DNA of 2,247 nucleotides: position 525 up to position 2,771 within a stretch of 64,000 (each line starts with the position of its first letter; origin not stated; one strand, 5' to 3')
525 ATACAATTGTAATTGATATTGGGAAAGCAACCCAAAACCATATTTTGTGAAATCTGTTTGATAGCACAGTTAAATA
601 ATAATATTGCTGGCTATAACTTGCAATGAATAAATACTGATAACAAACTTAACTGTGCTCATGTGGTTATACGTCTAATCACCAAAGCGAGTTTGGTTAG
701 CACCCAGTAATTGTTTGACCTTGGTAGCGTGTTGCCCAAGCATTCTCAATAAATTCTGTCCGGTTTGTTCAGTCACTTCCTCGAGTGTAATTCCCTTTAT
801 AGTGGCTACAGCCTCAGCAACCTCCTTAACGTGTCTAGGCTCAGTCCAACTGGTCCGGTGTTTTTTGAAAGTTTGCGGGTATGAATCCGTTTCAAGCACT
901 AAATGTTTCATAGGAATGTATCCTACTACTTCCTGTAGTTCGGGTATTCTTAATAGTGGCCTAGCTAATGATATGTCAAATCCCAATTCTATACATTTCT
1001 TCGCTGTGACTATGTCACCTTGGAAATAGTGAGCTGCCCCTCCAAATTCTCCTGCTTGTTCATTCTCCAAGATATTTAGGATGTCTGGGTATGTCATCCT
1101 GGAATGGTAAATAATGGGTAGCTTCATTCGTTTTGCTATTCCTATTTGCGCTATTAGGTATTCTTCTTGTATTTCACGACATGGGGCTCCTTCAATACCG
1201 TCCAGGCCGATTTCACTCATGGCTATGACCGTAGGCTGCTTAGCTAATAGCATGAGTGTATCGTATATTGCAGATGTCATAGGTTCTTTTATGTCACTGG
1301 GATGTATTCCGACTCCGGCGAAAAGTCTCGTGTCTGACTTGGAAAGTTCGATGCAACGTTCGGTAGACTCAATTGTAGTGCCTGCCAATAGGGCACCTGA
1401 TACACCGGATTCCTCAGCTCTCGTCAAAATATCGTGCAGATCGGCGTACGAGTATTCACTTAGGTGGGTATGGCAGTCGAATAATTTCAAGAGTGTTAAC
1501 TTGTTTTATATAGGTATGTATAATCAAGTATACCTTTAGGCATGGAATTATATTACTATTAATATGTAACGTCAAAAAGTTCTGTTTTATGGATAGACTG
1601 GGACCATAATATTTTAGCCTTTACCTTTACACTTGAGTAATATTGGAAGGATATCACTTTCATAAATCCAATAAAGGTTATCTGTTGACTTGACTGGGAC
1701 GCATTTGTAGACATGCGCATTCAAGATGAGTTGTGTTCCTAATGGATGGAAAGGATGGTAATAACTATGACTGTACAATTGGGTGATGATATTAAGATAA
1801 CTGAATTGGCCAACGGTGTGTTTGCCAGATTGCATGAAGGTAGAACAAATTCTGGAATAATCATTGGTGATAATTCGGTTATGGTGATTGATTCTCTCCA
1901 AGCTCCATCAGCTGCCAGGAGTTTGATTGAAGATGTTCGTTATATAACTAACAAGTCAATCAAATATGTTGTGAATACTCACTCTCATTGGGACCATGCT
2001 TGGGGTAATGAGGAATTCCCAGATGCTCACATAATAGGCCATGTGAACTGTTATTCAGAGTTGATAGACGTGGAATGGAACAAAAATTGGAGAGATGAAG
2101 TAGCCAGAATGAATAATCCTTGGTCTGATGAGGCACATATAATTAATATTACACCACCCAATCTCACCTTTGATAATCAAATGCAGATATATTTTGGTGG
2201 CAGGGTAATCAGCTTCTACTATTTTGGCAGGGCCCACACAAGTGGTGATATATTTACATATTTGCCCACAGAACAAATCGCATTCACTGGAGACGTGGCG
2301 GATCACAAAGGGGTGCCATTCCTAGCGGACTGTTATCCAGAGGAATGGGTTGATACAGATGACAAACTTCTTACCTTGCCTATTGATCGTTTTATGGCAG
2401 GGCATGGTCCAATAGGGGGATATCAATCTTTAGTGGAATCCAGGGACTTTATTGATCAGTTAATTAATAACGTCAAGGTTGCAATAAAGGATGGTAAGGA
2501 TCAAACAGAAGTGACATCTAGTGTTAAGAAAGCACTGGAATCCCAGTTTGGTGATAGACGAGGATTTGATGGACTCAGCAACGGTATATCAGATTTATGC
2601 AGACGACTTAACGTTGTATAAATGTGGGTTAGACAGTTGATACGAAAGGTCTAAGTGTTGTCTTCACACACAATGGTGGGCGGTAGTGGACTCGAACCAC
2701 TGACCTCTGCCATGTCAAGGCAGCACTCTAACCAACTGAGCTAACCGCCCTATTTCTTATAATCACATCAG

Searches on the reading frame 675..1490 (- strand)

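Call 44: search_protein_families(library=pfam, proteins=[window:675-1490:-], max_evalue=0.00001)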
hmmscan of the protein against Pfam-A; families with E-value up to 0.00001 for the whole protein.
window:675-1490:- (271 aa): 1 family
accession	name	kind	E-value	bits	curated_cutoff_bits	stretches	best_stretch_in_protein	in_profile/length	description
PF01026.27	TatD_DNase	-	1.1e-52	179.4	27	1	4-251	1-252/253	TatD related DNase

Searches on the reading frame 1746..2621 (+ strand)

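Call 44: search_protein_families(library=pfam, proteins=[window:1746-2621:+], max_evalue=0.00001)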
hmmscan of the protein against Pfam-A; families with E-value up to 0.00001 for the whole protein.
window:1746-2621:+ (291 aa): 1 family
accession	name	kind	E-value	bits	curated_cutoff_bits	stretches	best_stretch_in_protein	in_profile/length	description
PF00753.33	Lactamase_B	-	8.9e-23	81.7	22.7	1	32-220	4-196/196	Metallo-beta-lactamase superfamily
